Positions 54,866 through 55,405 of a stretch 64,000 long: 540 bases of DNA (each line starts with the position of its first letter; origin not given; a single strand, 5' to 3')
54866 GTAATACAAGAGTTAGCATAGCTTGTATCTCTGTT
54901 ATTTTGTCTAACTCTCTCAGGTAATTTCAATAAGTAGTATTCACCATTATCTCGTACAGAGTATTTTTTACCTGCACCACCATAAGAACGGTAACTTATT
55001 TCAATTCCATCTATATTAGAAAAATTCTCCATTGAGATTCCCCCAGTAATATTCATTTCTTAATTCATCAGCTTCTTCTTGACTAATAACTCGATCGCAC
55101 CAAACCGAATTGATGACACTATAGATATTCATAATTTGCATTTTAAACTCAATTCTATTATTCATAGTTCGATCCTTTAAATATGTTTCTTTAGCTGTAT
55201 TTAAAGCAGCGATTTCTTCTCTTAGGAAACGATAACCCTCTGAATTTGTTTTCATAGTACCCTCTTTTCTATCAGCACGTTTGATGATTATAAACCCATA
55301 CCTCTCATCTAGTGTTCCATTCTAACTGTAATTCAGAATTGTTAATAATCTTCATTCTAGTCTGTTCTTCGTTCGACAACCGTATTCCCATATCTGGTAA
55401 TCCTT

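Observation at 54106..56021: Fic protein, unknown 79-aa ORF and a truncated HipA-like kinase in one co-directional cluster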

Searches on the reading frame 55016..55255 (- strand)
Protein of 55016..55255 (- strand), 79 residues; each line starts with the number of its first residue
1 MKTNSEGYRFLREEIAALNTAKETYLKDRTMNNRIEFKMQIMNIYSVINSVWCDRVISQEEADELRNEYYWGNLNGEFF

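Call 3: search_protein_families(library=pfam, proteins=[window:55016-55255:-], max_evalue=0.1)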
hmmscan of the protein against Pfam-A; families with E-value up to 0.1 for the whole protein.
window:55016-55255:- (79 aa): 0 families

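Call 4: search_protein_families(library=padloc, proteins=[window:55016-55255:-], max_evalue=0.1)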
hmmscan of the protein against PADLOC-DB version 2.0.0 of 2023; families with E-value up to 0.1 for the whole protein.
window:55016-55255:- (79 aa): 0 families

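Call 5: search_protein_families(library=ncbifam, proteins=[window:55016-55255:-], max_evalue=0.1)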
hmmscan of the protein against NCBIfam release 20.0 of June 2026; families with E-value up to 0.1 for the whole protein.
window:55016-55255:- (79 aa): 0 families

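Call 9: find_homologous_proteins(query=window:55016-55255:-, max_evalue=0.01)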
Query window:55016-55255:- (79 aa): 37 proteins with E <= 0.01 among 37 candidates.
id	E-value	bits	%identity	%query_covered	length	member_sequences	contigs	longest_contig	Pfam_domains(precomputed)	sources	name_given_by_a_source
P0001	6.2e-45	168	97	100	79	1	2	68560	-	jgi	jgi:hypothetical protein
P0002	7.2e-45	168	97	100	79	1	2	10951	-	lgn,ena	-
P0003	1.5e-44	167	97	100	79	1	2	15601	-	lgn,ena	-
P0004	2.3e-44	166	97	100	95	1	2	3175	-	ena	-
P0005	3.0e-44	166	96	100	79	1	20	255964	-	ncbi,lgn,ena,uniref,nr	ncbi:hypothetical protein [Veillonella sp. VA137]|uniref:hypothetical protein n=1 Tax=Veillonella sp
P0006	4.3e-44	165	96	100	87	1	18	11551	-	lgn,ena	-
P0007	4.6e-44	165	96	100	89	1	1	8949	-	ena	-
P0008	5.7e-44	165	96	100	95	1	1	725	-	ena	-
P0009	5.7e-44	165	96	100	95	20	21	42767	-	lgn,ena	-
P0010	6.0e-44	165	96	100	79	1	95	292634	-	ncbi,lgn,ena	-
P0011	8.1e-44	164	95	100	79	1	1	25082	-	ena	-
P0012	9.9e-44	164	95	100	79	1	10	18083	-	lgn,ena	-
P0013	2.1e-43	163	96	100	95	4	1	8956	-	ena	-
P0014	2.4e-43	163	95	100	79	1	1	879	-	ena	-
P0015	2.4e-43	163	95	100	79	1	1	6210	-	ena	-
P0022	5.1e-39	149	86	100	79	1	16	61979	-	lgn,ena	-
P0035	6.8e-35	136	81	100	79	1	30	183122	-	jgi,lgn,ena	jgi:hypothetical protein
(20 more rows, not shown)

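Call 12: find_encoding_contigs(protein=P0035, flank=6000, max_places=6)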
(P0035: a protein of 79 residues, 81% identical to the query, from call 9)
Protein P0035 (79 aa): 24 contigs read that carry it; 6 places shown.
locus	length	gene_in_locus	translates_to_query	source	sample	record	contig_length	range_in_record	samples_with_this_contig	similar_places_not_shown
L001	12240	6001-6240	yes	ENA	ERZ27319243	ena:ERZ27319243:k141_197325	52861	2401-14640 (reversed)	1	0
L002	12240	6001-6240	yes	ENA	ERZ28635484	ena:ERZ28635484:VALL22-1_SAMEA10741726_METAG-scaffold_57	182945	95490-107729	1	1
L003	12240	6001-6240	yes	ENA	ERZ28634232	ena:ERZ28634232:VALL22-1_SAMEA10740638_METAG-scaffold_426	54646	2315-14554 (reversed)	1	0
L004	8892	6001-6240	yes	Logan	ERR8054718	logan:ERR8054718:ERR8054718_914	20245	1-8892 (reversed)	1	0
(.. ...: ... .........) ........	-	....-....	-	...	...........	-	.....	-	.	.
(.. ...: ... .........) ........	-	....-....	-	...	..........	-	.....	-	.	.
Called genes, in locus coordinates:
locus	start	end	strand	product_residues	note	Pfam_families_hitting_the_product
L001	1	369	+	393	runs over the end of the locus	PF11283:DUF3084, PF08614:ATG16 (weak), PF24161:CCDC39 (weak)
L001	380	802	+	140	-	-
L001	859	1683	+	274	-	PF02588:YitT_membrane, PF10035:DUF2179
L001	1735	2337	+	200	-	PF10502:Peptidase_S26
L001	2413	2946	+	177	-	PF02572:CobA_CobO_BtuR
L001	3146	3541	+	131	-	PF01880:Desulfoferrodox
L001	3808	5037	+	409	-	PF00696:AA_kinase, PF22629:ACT_AHAS_ss (faint), PF01842:ACT, PF22468:ACT_9, PF01842:ACT (weak), PF13840:ACT_7, PF22468:ACT_9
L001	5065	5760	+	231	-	PF09335:VTT_dom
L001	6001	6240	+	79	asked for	-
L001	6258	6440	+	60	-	-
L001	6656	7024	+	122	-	-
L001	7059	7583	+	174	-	PF00149:Metallophos (weak)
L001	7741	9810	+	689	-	PF01138:RNase_PH, PF03725:RNase_PH_C, PF03726:PNPase, PF01138:RNase_PH, PF03725:RNase_PH_C (weak), PF00013:KH_1, PF00575:S1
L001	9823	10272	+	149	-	PF22769:DCD (weak), PF00692:dUTPase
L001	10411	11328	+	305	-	PF04393:DUF535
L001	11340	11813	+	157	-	PF22811:Zn_ribbon_NrdR, PF03477:ATP-cone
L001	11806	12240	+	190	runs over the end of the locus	PF13580:SIS_2, PF01380:SIS (faint)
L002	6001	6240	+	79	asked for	-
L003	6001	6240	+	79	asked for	-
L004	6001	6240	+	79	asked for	-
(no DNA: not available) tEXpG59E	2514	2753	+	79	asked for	-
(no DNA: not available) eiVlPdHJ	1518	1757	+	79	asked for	-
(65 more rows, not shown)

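Call 15: find_encoding_contigs(protein=P0022, flank=6000, max_places=5)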
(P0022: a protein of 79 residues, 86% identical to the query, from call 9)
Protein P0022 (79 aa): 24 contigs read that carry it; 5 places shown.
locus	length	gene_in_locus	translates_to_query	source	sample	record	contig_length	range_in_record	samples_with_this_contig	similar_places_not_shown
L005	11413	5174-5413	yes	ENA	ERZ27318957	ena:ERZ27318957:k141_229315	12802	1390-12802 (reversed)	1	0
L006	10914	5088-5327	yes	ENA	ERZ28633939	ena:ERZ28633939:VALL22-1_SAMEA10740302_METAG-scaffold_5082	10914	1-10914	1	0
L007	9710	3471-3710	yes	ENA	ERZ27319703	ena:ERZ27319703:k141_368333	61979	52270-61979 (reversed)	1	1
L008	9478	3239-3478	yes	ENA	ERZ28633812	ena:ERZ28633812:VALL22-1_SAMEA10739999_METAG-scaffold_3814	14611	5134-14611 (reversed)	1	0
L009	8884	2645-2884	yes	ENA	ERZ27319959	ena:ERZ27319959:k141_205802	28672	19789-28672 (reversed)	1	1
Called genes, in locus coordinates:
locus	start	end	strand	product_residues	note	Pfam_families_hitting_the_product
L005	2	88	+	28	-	?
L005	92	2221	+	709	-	PF00122:E1-E2_ATPase, PF00702:Hydrolase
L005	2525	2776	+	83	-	-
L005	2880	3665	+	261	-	PF07804:HipA_C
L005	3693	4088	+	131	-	-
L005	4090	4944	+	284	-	-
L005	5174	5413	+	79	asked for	-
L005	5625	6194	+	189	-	-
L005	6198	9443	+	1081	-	PF04313:HSDR_N, PF00270:DEAD, PF04851:ResIII, PF18766:SWI2_SNF2, PF22679:T1R_D3-like, PF12008:EcoR124_C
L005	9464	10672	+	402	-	PF01420:Methylase_S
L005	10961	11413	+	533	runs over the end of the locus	PF12161:HsdM_N, PF02384:N6_Mtase, PF07669:Eco57I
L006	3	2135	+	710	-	?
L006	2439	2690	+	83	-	-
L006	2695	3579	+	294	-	PF07804:HipA_C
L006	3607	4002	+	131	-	-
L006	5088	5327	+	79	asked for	-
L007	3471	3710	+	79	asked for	-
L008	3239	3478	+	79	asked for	-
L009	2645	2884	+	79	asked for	-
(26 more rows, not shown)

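Call 16: find_encoding_contigs(protein=P0010, flank=6000, max_places=5)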
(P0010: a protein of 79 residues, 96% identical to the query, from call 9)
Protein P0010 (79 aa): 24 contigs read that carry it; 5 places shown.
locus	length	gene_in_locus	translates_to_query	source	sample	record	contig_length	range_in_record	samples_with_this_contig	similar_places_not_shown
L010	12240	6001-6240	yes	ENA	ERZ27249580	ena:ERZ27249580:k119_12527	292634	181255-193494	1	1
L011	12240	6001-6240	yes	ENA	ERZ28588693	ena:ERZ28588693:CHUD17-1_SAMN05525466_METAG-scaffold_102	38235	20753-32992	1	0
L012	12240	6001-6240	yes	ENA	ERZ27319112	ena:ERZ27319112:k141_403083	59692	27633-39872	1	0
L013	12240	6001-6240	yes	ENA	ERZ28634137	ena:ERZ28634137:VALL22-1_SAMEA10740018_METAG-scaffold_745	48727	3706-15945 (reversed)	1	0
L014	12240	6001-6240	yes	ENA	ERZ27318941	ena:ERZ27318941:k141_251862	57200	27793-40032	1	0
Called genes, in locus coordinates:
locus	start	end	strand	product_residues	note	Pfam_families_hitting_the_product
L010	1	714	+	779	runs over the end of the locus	PF01926:MMR_HSR1, PF02421:FeoB_N, PF09439:SRPRB (weak), PF17910:FeoB_Cyto, PF07670:Gate, PF07664:FeoB_C, PF07670:Gate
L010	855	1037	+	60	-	-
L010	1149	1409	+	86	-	PF19605:DUF6110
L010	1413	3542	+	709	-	PF00122:E1-E2_ATPase, PF00702:Hydrolase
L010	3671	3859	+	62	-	-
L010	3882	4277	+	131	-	-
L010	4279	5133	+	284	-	-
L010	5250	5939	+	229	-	PF02661:Fic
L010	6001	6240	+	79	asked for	-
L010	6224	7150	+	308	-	PF07804:HipA_C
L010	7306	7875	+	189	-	PF01420:Methylase_S (weak)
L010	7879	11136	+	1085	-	PF04313:HSDR_N, PF00270:DEAD, PF04851:ResIII, PF18766:SWI2_SNF2, PF22679:T1R_D3-like, PF12008:EcoR124_C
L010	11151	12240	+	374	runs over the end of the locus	PF01420:Methylase_S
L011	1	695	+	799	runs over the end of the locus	PF01926:MMR_HSR1, PF02421:FeoB_N, PF09439:SRPRB (weak), PF17910:FeoB_Cyto, PF07670:Gate, PF07664:FeoB_C, PF07670:Gate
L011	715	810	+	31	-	-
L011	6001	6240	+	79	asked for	-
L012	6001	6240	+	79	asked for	-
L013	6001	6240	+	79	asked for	-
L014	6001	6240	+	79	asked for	-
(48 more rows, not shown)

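Call 41: find_homologous_proteins(query=A2, max_evalue=0.001)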
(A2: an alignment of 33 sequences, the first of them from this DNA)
Query A2 (33 sequences) (79 aa, profile of the alignment): 700 proteins with E <= 0.001 among 1297 candidates; the best 120 are listed.
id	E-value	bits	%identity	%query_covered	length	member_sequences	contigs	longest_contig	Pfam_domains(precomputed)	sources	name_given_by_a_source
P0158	2.9e-27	112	30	76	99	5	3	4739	-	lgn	-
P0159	3.6e-27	112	24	77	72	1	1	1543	-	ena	-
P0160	5.0e-27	111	45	28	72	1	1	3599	-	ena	-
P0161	1.3e-26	110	34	56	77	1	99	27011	-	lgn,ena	-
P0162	1.3e-26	110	34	56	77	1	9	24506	-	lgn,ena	-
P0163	1.4e-26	110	34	56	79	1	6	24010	-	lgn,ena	-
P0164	1.4e-26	110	34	56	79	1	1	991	-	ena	-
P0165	1.5e-26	110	34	56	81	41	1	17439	-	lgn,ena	-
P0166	1.8e-26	110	34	56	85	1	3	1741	-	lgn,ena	-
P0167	1.8e-26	110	34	56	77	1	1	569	-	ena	-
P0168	1.8e-26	110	34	56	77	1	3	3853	-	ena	-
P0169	1.8e-26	110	-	-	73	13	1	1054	-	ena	-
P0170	2.3e-26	109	34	56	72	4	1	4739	-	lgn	-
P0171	2.7e-26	109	34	56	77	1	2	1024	-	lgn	-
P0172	2.9e-26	109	34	56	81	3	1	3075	-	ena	-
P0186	8.6e-26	107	47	37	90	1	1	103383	-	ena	-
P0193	1.1e-25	107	-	-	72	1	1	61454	-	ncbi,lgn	-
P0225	6.3e-25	105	29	62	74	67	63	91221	-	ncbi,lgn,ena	-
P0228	7.1e-25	104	31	62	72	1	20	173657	-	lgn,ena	-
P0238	8.6e-25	104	28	53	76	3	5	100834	-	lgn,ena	-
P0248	1.0e-24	104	46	33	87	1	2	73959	-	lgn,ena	-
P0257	1.1e-24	104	28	49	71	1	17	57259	-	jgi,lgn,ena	-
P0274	2.0e-24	103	27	56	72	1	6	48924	-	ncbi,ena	-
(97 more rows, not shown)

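Call 55: predict_structure(alignment_id=A3)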
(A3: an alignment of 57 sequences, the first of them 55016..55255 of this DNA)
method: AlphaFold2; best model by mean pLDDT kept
length: 79 residues; sequences in the alignment: 57
mean_pLDDT: 89.3   pTM: 0.77
mean pLDDT of the five models: 89.3, 89.0, 87.1, 85.8, 85.1
residues with pLDDT >= 90: 62; 70-90: 9; 50-70: 6; < 50: 2
segments of 3 or more residues with pLDDT < 50: none
pLDDT, mean of each block of 10 residues (from residue 1): 89 96 95 95 94 97 90 55
secondary structure, 60 per line:
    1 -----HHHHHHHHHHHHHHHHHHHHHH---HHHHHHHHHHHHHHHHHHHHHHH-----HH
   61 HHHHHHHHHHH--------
elements in order: H6-27 H31-53 H59-71

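Call 62: fold_search(model_id=the predicted structure, library=pdb)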
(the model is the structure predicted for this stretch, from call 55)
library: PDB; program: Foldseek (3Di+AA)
matches with E <= 10: 199; with E <= 0.001: 0
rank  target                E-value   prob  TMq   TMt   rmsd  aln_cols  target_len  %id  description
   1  1orj_C                2.1e-01  0.93  0.48  0.38   4.3        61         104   26  FLAGELLAR EXPORT CHAPERONE (released 2003-09-16)
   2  1ory_A                3.1e-01  0.82  0.50  0.36   4.9        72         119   24  FLAGELLAR EXPORT CHAPERONE IN COMPLEX WITH ITS COGNATE BINDING PARTNER (released 2003-09-16)
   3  1orj_D                5.2e-01  0.80  0.46  0.31   5.9        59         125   22  FLAGELLAR EXPORT CHAPERONE (released 2003-09-16)
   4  9dgo_C                7.0e-01  0.54  0.42  0.51   4.1        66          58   27  Designed miniproteins potently inhibit and protect against MERS-CoV. Crystal structure of MERS-CoV S RBD in complex wi (released 2025-06-18)
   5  1orj_B                7.4e-01  0.72  0.48  0.38   4.3        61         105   26  FLAGELLAR EXPORT CHAPERONE (released 2003-09-16)
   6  4iwb_B                7.4e-01  0.69  0.46  0.25   5.8        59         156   22  Novel Fold of FliC/FliS Fusion Protein (released 2013-12-11)
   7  4iwb_A                8.8e-01  0.63  0.45  0.24   5.8        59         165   22  Novel Fold of FliC/FliS Fusion Protein (released 2013-12-11)
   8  9dgo_D                1.1e+00  0.51  0.44  0.56   3.9        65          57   25  Designed miniproteins potently inhibit and protect against MERS-CoV. Crystal structure of MERS-CoV S RBD in complex wi (released 2025-06-18)
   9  1orj_A                1.1e+00  0.44  0.47  0.32   6.0        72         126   19  FLAGELLAR EXPORT CHAPERONE (released 2003-09-16)
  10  2p61                  1.3e+00  0.97  0.53  0.37   0.8        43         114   16  Crystal structure of protein TM1646 from Thermotoga maritima, Pfam DUF327 (released 2007-03-27)
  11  8buu_t                1.5e+00  0.38  0.47  0.44   5.0        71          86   15  ARE-ABCF VmlR2 bound to a 70S ribosome (released 2023-04-05)
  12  4fi5                  1.6e+00  0.82  0.50  0.56   6.1        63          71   17  Crystal structure of the N-terminal domain of Hantaan virus strain 76-118 nucleoprotein (released 2012-06-20)
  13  6rmu_D                1.8e+00  0.57  0.47  0.56  10.6        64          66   12  Crystal structure of disulphide-linked human C3d dimer in complex with Staphylococcus aureus complement subversion pro (released 2020-11-18)
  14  9t4r_T                1.8e+00  0.35  0.44  0.42   5.3        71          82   14  Staphylococcus aureus 70S initiation complex with a natural mRNA (released 2026-02-25)
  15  2ic6_A                1.9e+00  0.85  0.58  0.64   5.1        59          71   12  The Coiled-coil Domain (residues 1-75) Structure of the Sin Nombre Virus Nucleocapsid Protein (released 2007-02-27)
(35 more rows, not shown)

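Call 73: search_protein_representatives(alignment_id=A3)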
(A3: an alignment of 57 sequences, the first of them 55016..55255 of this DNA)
Query: 57 sequences, 76 profile positions. Proteins with E-value up to 0.001 (for the whole library): 790; up to 1e-10: 408; up to 1e-30: 6. The best 150 are listed.
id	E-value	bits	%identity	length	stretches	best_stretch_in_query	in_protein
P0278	8.0e-34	131.5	-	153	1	3-75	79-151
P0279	8.1e-33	128.3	-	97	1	3-73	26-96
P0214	1.0e-32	127.9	-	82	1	3-74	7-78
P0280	3.2e-32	126.4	-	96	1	3-72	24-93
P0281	1.2e-31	124.5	-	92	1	2-73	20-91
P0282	8.3e-31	121.8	-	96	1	6-72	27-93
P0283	1.1e-30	121.4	-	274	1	5-73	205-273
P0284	9.0e-30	118.5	-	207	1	4-74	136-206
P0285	1.6e-29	117.7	-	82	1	5-74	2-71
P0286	2.6e-25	104.2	-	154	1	3-75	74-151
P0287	2.7e-25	104.2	-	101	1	4-74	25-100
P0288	2.1e-24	101.3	-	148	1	3-75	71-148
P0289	2.2e-24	101.2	-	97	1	10-74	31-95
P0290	2.5e-24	101.1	-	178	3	3-74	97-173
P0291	3.2e-24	100.8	-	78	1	2-71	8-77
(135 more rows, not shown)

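Call 86: search_solved_structures(query=A3, max_evalue=10)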
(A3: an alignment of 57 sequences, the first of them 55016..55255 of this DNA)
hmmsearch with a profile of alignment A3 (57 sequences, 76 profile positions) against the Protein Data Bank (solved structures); distinct sequences matched with E-value up to 10: 2.
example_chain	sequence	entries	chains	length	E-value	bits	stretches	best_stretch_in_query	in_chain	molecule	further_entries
8b3e_A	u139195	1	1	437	0.23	14.7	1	36-71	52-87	Variant surface glycoprotein 397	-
6h9l_A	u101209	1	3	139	1.7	11.8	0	19-48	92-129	Uncharacterized protein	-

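Call 87: search_protein_families(library=phrogs, proteins=[window:55016-55255:-], max_evalue=0.01)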
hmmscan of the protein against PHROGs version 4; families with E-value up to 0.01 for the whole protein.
window:55016-55255:- (79 aa): 0 families

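Call 92: find_encoding_contigs(protein=P0225, flank=2000, max_places=3)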
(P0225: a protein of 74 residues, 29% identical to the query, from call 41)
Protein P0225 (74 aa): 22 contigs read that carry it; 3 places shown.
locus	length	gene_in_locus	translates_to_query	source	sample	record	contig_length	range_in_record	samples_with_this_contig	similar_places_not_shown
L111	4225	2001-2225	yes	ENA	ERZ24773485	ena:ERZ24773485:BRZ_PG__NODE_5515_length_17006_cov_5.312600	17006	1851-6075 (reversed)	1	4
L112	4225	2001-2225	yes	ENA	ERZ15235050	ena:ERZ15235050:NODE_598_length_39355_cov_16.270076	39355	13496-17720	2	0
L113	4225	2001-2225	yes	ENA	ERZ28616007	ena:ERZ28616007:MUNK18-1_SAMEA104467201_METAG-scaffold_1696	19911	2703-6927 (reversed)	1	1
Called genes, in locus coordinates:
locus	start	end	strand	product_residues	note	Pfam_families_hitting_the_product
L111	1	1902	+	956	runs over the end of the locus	PF01576:Myosin_tail_1 (faint), PF24161:CCDC39 (weak), PF02687:FtsX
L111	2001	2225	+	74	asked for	-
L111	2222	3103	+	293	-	PF07804:HipA_C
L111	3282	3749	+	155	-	PF11188:DUF2975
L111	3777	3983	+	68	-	PF13443:HTH_26, PF01381:HTH_3 (weak)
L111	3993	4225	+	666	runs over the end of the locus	PF13687:DUF4153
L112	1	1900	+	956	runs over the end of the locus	PF01576:Myosin_tail_1 (faint), PF24161:CCDC39 (weak), PF02687:FtsX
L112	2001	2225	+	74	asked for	-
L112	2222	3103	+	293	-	PF07804:HipA_C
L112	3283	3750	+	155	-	PF11188:DUF2975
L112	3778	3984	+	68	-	PF13443:HTH_26, PF01381:HTH_3 (weak)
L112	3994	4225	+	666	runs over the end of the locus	PF13687:DUF4153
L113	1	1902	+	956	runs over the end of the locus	PF01576:Myosin_tail_1 (faint), PF24161:CCDC39 (weak), PF02687:FtsX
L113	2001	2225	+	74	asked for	-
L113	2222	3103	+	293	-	PF07804:HipA_C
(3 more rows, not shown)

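Call 93: find_encoding_contigs(protein=P0186, flank=2000, max_places=3)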
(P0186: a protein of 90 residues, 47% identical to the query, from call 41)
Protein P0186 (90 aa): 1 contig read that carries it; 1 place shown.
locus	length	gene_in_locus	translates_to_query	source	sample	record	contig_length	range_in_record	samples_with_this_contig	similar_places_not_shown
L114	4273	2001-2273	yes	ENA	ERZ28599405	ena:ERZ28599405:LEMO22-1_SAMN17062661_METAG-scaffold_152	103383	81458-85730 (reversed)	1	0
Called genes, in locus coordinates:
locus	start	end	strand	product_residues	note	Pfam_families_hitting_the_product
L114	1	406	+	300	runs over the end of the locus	PF19511:TrbL_5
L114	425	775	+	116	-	PF24963:DUF7768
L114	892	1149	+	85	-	-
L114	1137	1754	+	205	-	-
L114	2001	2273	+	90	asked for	-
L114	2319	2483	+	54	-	-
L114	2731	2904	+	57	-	-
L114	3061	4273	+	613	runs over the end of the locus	PF12846:AAA_10 (faint), PF19044:P-loop_TraG (weak), PF01935:DUF87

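Call 94: find_encoding_contigs(protein=P0238, flank=2000, max_places=3)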
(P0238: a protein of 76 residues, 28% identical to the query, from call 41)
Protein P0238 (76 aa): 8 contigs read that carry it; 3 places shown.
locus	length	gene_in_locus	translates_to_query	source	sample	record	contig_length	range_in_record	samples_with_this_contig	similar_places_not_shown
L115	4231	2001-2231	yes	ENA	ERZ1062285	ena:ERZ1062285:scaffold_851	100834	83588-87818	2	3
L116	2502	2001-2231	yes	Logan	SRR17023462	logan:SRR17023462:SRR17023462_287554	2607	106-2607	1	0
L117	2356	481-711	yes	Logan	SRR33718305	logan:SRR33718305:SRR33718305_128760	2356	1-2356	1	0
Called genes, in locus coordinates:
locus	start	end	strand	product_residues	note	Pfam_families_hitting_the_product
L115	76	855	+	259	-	PF01797:Y1_Tnp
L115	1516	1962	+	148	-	PF01281:Ribosomal_L9_N, PF03948:Ribosomal_L9_C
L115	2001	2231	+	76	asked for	-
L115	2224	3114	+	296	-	PF07804:HipA_C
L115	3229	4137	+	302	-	PF00772:DnaB, PF03796:DnaB_C, PF13481:AAA_25 (weak)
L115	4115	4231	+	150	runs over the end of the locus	PF03796:DnaB_C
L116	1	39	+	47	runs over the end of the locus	?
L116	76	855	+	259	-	PF01797:Y1_Tnp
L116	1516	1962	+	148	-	PF01281:Ribosomal_L9_N, PF03948:Ribosomal_L9_C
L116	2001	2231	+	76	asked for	-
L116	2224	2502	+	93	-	?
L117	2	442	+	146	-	?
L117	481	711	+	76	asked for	-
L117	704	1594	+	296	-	PF07804:HipA_C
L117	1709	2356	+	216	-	?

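Call 95: find_encoding_contigs(protein=P0257, flank=2000, max_places=3)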
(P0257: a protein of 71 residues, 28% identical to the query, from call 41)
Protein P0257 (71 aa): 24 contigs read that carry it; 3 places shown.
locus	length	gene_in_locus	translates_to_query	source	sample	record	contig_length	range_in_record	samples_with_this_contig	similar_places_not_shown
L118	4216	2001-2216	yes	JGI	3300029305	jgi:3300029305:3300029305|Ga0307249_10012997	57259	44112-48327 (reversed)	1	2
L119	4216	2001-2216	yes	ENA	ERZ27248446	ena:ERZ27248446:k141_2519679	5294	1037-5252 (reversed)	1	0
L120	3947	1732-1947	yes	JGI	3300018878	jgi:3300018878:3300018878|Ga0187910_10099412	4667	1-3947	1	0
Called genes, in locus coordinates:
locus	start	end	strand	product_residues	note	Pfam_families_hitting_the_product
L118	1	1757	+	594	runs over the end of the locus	PF13475:DUF4116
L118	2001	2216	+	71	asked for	-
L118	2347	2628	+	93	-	-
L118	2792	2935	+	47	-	-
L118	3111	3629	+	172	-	-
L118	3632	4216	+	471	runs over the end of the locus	PF02368:Big_2, PF26918:Ig_Eae (weak)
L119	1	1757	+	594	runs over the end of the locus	PF13475:DUF4116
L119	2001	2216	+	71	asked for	-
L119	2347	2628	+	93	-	-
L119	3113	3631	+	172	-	-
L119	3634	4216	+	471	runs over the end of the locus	PF02368:Big_2, PF26918:Ig_Eae (weak)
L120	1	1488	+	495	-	?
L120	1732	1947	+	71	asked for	-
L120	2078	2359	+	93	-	-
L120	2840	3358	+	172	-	-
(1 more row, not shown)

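Call 97: find_encoding_contigs(protein=P0228, flank=1500, max_places=2)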
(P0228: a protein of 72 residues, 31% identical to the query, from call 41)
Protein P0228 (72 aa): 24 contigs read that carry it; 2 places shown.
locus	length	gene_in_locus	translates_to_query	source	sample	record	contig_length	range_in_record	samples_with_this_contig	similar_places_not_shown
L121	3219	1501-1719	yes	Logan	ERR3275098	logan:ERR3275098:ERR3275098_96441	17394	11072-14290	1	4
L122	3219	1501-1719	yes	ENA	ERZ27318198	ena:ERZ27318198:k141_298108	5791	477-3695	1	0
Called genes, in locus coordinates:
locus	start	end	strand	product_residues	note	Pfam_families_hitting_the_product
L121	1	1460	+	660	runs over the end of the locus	PF24898:GGDEF_GdpP, PF01368:DHH, PF02272:DHHA1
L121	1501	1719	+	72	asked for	-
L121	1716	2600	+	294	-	PF07804:HipA_C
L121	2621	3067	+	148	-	PF01281:Ribosomal_L9_N, PF03948:Ribosomal_L9_C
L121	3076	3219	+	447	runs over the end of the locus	PF00772:DnaB, PF13481:AAA_25, PF03796:DnaB_C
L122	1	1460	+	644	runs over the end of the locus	?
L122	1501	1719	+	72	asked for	-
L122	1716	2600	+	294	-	PF07804:HipA_C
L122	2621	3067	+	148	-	PF01281:Ribosomal_L9_N, PF03948:Ribosomal_L9_C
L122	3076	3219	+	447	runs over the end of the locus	PF00772:DnaB, PF13481:AAA_25, PF03796:DnaB_C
